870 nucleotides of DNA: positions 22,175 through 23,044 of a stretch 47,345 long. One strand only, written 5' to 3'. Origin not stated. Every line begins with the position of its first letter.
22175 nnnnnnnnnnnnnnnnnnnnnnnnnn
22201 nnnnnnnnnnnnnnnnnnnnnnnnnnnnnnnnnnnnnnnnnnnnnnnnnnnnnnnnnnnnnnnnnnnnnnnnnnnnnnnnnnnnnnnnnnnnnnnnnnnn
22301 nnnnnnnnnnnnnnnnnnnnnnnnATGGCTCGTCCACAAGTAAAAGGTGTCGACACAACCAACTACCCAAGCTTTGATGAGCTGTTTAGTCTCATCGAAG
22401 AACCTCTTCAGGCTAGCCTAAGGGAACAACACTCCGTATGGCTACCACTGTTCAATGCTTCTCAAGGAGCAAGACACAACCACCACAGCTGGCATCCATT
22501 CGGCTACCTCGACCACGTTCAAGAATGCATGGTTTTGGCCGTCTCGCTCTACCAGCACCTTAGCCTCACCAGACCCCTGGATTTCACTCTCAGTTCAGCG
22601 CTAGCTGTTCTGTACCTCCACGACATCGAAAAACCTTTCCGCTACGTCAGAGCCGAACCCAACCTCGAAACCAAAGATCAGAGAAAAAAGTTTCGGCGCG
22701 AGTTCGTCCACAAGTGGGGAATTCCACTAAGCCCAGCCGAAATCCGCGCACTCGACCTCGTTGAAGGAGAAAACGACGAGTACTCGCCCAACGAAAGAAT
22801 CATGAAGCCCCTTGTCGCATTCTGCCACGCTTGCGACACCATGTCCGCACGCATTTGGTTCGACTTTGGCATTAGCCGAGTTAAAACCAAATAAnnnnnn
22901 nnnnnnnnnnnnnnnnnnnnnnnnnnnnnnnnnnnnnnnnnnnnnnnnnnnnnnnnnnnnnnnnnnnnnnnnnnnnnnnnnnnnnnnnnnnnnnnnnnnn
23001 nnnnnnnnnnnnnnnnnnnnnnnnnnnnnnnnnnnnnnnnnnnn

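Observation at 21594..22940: Bicistronic GC-rich module: unknown 213-aa protein translationally coupled to an HD-domain protein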

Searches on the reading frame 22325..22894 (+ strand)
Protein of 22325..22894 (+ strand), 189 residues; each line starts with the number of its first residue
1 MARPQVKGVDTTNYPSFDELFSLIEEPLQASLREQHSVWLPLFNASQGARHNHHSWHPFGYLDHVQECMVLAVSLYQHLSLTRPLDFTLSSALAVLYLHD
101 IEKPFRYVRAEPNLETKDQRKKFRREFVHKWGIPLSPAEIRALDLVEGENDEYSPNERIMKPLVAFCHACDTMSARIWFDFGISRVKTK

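Call 5: search_protein_families(library=pfam, proteins=[window:22325-22894:+], max_evalue=1)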
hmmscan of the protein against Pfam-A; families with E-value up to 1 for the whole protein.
window:22325-22894:+ (189 aa): 0 families

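Call 6: search_protein_families(library=ncbifam, proteins=[window:22325-22894:+], max_evalue=1)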
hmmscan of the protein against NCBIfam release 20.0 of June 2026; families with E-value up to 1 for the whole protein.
window:22325-22894:+ (189 aa): 0 families

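Call 7: search_protein_families(library=phrogs, proteins=[window:22325-22894:+], max_evalue=0.1)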
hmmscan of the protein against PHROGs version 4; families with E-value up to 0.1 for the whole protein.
window:22325-22894:+ (189 aa): 1 family
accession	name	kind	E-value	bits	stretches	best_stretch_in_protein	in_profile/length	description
phrog_5889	-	unknown function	0.017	15.6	1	45-179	54-197/242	-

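Call 9: search_protein_families(library=padloc, proteins=[window:22325-22894:+], max_evalue=0.1)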
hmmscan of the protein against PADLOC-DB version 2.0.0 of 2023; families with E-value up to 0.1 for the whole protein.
window:22325-22894:+ (189 aa): 0 families

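Call 12: find_homologous_proteins(query=window:22325-22894:+)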
Query window:22325-22894:+ (189 aa): 28 proteins with E <= 0.001 among 221 candidates.
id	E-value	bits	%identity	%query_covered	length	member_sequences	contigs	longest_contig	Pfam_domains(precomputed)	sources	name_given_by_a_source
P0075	5.6e-121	419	96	100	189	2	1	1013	-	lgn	-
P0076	9.6e-108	376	85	100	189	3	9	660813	-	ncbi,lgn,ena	-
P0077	5.0e-107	374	84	100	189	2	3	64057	-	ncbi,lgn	-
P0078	1.1e-98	347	79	100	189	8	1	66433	-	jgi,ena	-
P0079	4.9e-88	312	73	98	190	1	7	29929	-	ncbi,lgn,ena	-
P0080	4.6e-67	243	59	98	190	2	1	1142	-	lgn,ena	-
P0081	5.6e-66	240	60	98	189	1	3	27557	-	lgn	-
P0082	3.0e-53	198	76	64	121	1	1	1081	-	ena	-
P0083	3.3e-37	146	44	89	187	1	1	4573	-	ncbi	-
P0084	8.4e-37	145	42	93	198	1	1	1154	-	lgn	-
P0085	7.9e-35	138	45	88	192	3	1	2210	-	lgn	-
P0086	8.4e-35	138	43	94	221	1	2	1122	-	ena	-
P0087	2.3e-34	137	49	73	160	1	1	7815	-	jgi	jgi:hypothetical protein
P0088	1.6e-33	134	42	86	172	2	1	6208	-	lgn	-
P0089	4.6e-33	132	44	86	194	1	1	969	-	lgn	-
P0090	8.0e-33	132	48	73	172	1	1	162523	-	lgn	-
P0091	3.5e-32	130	44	86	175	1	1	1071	-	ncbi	-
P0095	5.3e-31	126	44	89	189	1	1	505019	-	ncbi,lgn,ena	-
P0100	1.1e-27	115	41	92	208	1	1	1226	-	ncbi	-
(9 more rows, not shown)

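Call 19: find_encoding_contigs(protein=P0095, flank=6000, max_places=3)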
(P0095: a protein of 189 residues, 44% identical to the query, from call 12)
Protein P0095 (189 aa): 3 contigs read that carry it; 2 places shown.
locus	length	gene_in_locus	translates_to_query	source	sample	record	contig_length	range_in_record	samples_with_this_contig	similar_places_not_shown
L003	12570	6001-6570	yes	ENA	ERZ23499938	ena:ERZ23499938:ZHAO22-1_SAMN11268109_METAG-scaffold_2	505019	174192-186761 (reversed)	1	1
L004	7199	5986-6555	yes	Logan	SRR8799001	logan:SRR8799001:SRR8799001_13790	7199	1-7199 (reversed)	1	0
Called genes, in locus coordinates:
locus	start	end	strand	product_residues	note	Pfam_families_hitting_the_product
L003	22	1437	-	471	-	PF19295:SufBD_N, PF01458:SUFBD_core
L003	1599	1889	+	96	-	-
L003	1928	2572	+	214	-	-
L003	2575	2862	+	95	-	-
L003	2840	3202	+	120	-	PF02452:PemK_toxin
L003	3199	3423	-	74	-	PF08984:DUF1858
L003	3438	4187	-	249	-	PF01978:TrmB, PF13412:HTH_24 (faint)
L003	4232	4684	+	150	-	-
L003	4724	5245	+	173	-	-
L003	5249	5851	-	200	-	PF00081:Sod_Fe_N, PF02777:Sod_Fe_C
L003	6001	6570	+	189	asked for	-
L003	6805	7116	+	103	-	-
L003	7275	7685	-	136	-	PF02643:DUF192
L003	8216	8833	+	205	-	PF02834:LigT_PEase (faint), PF13563:2_5_RNA_ligase2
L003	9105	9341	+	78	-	PF10884:DUF2683 (weak)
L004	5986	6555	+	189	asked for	-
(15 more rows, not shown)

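Call 20: find_encoding_contigs(protein=P0076, flank=8000, max_places=4)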
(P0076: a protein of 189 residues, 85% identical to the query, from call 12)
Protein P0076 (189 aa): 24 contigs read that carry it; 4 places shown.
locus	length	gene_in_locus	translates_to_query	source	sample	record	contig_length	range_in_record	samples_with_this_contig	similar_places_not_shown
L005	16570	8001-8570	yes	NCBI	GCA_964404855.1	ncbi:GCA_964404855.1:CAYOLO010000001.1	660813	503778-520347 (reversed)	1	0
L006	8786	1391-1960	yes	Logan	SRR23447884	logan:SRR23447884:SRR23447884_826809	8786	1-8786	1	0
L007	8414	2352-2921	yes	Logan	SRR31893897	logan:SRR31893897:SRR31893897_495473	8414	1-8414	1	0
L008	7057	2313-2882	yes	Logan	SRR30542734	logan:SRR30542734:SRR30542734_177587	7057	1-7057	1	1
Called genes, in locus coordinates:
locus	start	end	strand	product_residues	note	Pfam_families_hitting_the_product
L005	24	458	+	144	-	-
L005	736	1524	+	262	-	-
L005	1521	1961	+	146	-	-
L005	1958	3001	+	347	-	PF25990:Beta-barrel_YknX (faint), PF25917:BSH_RND, PF25973:BSH_CzcB (faint), PF25989:YknX_C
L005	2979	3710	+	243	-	PF02463:SMC_N (weak), PF00005:ABC_tran, PF13304:AAA_21 (faint)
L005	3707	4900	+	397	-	PF12704:MacB_PCD, PF02687:FtsX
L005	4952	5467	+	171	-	-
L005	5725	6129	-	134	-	-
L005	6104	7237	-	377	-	PF13439:Glyco_transf_4, PF13579:Glyco_trans_4_4 (weak), PF20706:GT4-conflict, PF00534:Glycos_transf_1, PF13692:Glyco_trans_1_4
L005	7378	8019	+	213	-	-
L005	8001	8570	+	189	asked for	-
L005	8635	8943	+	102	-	-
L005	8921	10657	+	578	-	PF07973:tRNA_SAD, PF00587:tRNA-synt_2b, PF03129:HGTP_anticodon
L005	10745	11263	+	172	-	PF05198:IF3_N, PF00707:IF3_C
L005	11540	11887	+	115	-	PF00453:Ribosomal_L20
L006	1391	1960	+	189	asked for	-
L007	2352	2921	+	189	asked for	-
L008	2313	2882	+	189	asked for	-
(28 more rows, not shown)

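Call 22: find_encoding_contigs(protein=P0090, flank=6000, max_places=2)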
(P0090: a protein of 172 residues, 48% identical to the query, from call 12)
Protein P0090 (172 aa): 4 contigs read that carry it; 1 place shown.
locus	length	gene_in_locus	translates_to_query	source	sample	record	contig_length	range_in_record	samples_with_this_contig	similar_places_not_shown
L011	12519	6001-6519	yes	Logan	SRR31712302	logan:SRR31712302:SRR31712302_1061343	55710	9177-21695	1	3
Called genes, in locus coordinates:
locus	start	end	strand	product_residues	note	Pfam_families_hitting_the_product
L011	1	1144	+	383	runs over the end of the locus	-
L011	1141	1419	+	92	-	-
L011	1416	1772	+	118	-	-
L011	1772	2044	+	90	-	-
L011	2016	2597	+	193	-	-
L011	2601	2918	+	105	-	PF00085:Thioredoxin, PF13098:Thioredoxin_2, PF13905:Thioredoxin_8 (faint)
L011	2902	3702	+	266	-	PF00303:Thymidylat_synt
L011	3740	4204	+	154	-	PF00959:Phage_lysozyme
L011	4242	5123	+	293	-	PF02272:DHHA1 (faint)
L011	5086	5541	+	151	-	PF00383:dCMP_cyt_deam_1, PF14437:MafB19-deam, PF14439:Bd3614-deam (weak)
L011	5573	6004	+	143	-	-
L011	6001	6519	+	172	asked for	-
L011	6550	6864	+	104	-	-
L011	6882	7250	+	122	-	-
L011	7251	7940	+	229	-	PF02777:Sod_Fe_C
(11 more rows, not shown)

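Call 24: predict_structure(alignment_id=A2)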
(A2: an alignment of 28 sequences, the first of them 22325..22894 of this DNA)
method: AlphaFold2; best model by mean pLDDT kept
length: 189 residues; sequences in the alignment: 28
mean_pLDDT: 86.7   pTM: 0.86
mean pLDDT of the five models: 86.7, 86.0, 85.3, 85.2, 84.2
residues with pLDDT >= 90: 118; 70-90: 37; 50-70: 25; < 50: 9
segments of 3 or more residues with pLDDT < 50: 184-189
pLDDT, mean of each block of 10 residues (from residue 1): 55 86 98 97 82 62 91 96 96 98 91 89 97 98 91 89 97 82 50
secondary structure, 60 per line:
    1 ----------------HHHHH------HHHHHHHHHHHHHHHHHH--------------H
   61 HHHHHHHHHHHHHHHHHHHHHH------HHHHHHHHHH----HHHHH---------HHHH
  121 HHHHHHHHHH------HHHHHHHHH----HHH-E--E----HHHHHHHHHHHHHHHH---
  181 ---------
elements in order: H17-21 H28-45 H60-82 H89-98 H103-107 H117-130 H137-145 H162-177

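Call 28: fold_search(model_id=the predicted structure, library=pdb)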
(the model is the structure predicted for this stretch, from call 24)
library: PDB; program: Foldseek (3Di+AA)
matches with E <= 10: 153; with E <= 0.001: 0
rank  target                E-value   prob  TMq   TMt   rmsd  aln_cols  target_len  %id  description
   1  9h3f_A                4.2e-03  1.00  0.62  0.56   4.7       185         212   16  Cryo-EM structure of YhaM (released 2025-08-06)
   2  1xx7_F                3.2e-01  0.96  0.45  0.51   6.9       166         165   13  Conserved hypothetical protein from Pyrococcus furiosus Pfu-403030-001 (released 2004-12-28)
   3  7tja_H                7.7e-01  0.07  0.15  0.17  18.0       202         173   15  Structure of the Light Harvesting Complex PE545 from Proteomonas sulcata (released 2022-04-20)
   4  1xx7_D                8.5e-01  0.91  0.50  0.58   5.9       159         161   13  Conserved hypothetical protein from Pyrococcus furiosus Pfu-403030-001 (released 2004-12-28)
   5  1xx7_A                8.9e-01  0.92  0.52  0.56   5.3       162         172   11  Conserved hypothetical protein from Pyrococcus furiosus Pfu-403030-001 (released 2004-12-28)
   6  1vj7_A                8.9e-01  0.30  0.33  0.22  10.2       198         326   12  Crystal structure of the bifunctional catalytic fragment of RelSeq, the RelA/SpoT homolog from Streptococcus equisimil (released 2004-05-04)
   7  8el6_B                9.3e-01  0.11  0.20  0.22  17.5       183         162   11  Light harvesting phycobiliprotein HaPE555 from the cryptophyte Hemiselmis andersenii CCMP644 with an altered helix hA/ (released 2023-10-25)
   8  4lmx_F                1.0e+00  0.10  0.20  0.21  17.6       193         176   12  Light harvesting complex PE555 from the cryptophyte Hemiselmis andersenii CCMP644 (released 2014-06-18)
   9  1vj7_B                1.1e+00  0.25  0.32  0.23  11.8       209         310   13  Crystal structure of the bifunctional catalytic fragment of RelSeq, the RelA/SpoT homolog from Streptococcus equisimil (released 2004-05-04)
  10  4lmx_B                1.1e+00  0.08  0.19  0.20  18.0       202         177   12  Light harvesting complex PE555 from the cryptophyte Hemiselmis andersenii CCMP644 (released 2014-06-18)
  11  8el4_B                1.2e+00  0.09  0.20  0.22  17.1       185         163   12  Light harvesting phycobiliprotein HaPE555 from the cryptophyte Hemiselmis andersenii CCMP644 in a tight interface fila (released 2023-10-25)
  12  3kh1_A                1.4e+00  0.57  0.43  0.42   7.5       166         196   18  Crystal structure of Predicted metal-dependent phosphohydrolase (ZP_00055740.2) from Magnetospirillum magnetotacticum  (released 2009-11-24)
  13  7tlf_N                1.4e+00  0.09  0.21  0.23  16.9       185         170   14  Structure of the photoacclimated Light Harvesting Complex PE545 from Proteomonas sulcata (released 2022-02-09)
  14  1xx7_E                1.4e+00  0.72  0.45  0.51   6.9       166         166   11  Conserved hypothetical protein from Pyrococcus furiosus Pfu-403030-001 (released 2004-12-28)
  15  2vjh_B                1.4e+00  0.10  0.21  0.22  17.2       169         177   14  The structure of Phycoerythrin from Gloeobacter violaceus (released 2008-03-25)
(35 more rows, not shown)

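Call 38: find_related_loci(query=A2, collection=viral_contigs, flank=8000)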
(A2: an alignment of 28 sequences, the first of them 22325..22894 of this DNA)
Query A2 (189 aa) in viral_contigs; peptide patterns used: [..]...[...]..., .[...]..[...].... (x = any residue, [..] = any of these).
51 stretches matched a pattern; 32 encode a relative of the query (tblastn E <= 1e-3); 32 distinct loci.
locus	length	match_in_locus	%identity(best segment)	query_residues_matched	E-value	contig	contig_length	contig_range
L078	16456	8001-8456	46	43-182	4e-38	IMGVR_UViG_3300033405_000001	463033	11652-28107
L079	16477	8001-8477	43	42-184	3e-37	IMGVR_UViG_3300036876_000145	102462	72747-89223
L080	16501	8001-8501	45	12-180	2e-36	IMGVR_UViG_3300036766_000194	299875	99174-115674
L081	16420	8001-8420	48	48-182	8e-36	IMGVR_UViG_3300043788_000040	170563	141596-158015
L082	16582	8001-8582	36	11-188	2e-35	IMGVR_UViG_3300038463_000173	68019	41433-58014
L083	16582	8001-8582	36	11-188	2e-35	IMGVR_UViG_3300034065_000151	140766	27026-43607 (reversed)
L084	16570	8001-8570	38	14-187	4e-35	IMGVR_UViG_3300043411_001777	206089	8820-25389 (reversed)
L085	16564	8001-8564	39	14-185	4e-35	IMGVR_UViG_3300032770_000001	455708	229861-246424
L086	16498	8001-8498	42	6-182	4e-34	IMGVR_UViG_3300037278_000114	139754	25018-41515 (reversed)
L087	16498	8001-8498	37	39-182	1e-32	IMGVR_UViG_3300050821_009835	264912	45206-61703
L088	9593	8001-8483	43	42-182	8e-33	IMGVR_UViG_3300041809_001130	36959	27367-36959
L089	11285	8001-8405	41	48-188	4e-32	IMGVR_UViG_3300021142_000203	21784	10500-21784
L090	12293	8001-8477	36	23-181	4e-32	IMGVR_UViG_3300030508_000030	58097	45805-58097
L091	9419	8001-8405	41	48-188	4e-32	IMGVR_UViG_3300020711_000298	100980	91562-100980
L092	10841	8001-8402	44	46-180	6e-32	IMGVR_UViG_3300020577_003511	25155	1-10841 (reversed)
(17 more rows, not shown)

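Call 44: search_solved_structures(query=A2, max_evalue=10, show_alignments=2)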
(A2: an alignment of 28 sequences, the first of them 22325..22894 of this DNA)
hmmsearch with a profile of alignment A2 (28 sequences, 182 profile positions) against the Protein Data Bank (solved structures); distinct sequences matched with E-value up to 10: 5.
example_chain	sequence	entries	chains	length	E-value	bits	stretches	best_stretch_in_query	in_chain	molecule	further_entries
9h3f_A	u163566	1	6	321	0.004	20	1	8-68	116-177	3'-5' exoribonuclease YhaM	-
9o7t_A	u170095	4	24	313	0.0086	18.9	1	9-66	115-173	Cmp-binding-factor 1 | YhaM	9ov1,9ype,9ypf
8bel_H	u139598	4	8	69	0.71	12.7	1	14-59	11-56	Cytochrome b-c1 complex subunit 6-1, mitochondrial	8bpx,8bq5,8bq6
4nap_A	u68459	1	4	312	1.5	11.6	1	39-65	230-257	Extracellular solute-binding protein, family 7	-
4pgn_A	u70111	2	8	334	1.7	11.5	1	39-65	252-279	Extracellular solute-binding protein, family 7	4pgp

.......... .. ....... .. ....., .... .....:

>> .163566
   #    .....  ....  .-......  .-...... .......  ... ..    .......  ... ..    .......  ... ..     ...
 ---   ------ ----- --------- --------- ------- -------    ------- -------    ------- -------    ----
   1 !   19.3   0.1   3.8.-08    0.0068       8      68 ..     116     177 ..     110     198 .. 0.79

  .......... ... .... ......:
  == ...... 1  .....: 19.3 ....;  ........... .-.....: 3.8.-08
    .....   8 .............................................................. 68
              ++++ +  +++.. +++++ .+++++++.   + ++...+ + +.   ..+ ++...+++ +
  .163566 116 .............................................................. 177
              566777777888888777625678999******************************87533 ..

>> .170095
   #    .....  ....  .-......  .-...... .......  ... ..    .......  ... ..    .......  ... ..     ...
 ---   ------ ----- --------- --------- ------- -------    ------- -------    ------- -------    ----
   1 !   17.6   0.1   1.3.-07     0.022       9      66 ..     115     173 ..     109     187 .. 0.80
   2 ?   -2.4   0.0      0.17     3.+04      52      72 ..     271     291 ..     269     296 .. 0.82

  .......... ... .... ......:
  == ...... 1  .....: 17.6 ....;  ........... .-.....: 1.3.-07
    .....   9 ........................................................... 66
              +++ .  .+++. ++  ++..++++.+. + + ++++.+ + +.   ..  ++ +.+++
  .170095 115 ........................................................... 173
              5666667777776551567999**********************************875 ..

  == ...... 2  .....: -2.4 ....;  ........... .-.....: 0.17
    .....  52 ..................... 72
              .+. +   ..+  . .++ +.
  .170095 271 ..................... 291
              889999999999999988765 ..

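Call 54: find_related_loci(query=A2, collection=metagenome_contigs, flank=6000)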
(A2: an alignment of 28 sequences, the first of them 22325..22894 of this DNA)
Query A2 (189 aa) in metagenome_contigs; peptide patterns used: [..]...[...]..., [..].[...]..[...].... (x = any residue, [..] = any of these).
600 stretches matched a pattern (row limit reached: there are more); 399 encode a relative of the query (tblastn E <= 1e-3); the best 80 are kept; 80 distinct loci.
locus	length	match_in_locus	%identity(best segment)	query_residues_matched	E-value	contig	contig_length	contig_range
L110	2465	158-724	78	1-189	4e-107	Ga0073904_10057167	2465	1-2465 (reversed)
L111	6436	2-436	79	45-189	4e-78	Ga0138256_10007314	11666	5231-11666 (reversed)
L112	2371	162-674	44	14-179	6e-45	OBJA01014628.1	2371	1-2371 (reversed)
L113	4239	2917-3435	46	14-180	1e-44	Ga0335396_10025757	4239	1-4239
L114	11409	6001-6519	46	14-180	1e-44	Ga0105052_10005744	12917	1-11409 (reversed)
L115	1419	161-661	42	14-181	5e-44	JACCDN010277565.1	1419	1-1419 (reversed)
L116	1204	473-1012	45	9-182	2e-44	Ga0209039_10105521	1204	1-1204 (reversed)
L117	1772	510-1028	44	14-180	6e-43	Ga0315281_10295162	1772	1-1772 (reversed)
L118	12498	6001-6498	44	11-180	4e-42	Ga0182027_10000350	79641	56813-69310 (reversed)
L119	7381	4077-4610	41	14-185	4e-42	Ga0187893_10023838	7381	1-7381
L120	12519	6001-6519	43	14-180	1e-41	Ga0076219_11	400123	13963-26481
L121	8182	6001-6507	44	19-181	6e-42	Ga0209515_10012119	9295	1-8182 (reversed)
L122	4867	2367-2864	46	11-185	7e-42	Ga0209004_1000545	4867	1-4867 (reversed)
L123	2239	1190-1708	40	14-180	1e-41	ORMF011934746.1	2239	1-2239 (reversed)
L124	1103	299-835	42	8-180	2e-43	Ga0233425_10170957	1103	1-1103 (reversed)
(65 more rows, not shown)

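Call 75: search_protein_families(library=pfam, alignment_id=A4, max_evalue=0.001)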
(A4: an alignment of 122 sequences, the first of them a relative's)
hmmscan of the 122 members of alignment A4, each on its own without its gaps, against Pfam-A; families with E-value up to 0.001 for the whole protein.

A. member 1, L119:2554-3981:+ (475 aa): 5 families
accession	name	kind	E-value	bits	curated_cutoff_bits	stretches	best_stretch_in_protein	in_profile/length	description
PF07676.18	PD40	-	2.6e-20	72.3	20.9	0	259-277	14-33/38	WD40-like Beta Propeller Repeat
PF02897.21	Peptidase_S9_N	-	8.9e-08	31.7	24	0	229-278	278-327/414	Prolyl oligopeptidase, N-terminal beta-propeller domain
PF00930.27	DPPIV_N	-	3.2e-06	26.5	22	0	254-275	43-64/354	Dipeptidyl peptidase IV (DPP IV) N-terminal region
PF03022.22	MRJP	-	0.00016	21.6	19.8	0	229-394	77-234/288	Major royal jelly protein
PF10647.15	Gmad1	-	0.00039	20.8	20.5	0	97-181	104-188/251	Lipoprotein LpqB beta-propeller domain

B. families by the number of members that match (of 122 scanned): 92 families (the first 25 are shown)
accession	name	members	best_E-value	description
PF01370.27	Epimerase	2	1.3e-65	NAD dependent epimerase/dehydratase family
PF00291.31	PALP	2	2.4e-29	Pyridoxal-phosphate dependent enzyme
PF14821.11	Thr_synth_N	2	2.3e-25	Threonine synthase N terminus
PF14528.11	LAGLIDADG_3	2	2.2e-17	LAGLIDADG-like domain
PF24857.1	THR4_C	2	5.6e-10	Threonine synthase, C-terminal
PF01966.28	HD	2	0.00066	HD domain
PF00303.24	Thymidylat_synt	1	2e-88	Thymidylate synthase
PF00152.25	tRNA-synt_2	1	5e-64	tRNA synthetases class II (D, K and N)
PF16363.11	GDP_Man_Dehyd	1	4.3e-55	GDP-mannose 4,6 dehydratase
PF00587.30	tRNA-synt_2b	1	1.4e-48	tRNA synthetase class II core domain (G, H, P, S and T)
PF00557.29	Peptidase_M24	1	2.4e-45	Metallopeptidase family M24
PF00069.31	Pkinase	1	6.1e-45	Protein kinase domain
PF02777.23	Sod_Fe_C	1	1.4e-43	Iron/manganese superoxide dismutases, C-terminal domain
PF24738.1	DUF7689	1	6.2e-40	Domain of unknown function (DUF7689)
PF00106.31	adh_short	1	1.6e-35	short chain dehydrogenase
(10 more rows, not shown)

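Call 76: find_encoding_contigs(protein=P0083, flank=3000, max_places=2)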
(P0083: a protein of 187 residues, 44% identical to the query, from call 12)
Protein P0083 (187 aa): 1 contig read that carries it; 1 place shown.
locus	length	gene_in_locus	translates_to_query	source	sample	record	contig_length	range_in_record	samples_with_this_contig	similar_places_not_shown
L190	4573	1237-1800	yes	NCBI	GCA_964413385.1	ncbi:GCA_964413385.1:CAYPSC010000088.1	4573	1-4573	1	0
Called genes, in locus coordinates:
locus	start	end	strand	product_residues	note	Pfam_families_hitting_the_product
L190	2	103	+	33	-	?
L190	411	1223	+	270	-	PF01636:APH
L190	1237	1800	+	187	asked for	-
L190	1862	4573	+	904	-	?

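Call 77: find_encoding_contigs(protein=P0100, flank=3000, max_places=2)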
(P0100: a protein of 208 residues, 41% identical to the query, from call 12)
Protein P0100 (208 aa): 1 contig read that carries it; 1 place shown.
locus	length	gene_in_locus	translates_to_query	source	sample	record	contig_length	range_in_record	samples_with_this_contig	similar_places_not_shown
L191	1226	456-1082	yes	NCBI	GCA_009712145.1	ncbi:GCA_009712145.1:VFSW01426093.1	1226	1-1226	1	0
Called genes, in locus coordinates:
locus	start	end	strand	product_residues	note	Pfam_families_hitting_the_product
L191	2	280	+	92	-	?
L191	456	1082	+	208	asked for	-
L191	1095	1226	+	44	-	?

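Call 78: find_encoding_contigs(protein=P0091, flank=3000, max_places=2)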
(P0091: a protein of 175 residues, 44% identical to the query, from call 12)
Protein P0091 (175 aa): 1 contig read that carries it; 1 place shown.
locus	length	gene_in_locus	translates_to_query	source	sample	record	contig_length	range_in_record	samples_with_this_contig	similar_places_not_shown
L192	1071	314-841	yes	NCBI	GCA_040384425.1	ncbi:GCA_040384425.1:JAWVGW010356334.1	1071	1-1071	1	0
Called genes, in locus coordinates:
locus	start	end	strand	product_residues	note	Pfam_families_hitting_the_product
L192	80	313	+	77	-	-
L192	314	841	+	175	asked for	-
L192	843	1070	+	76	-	?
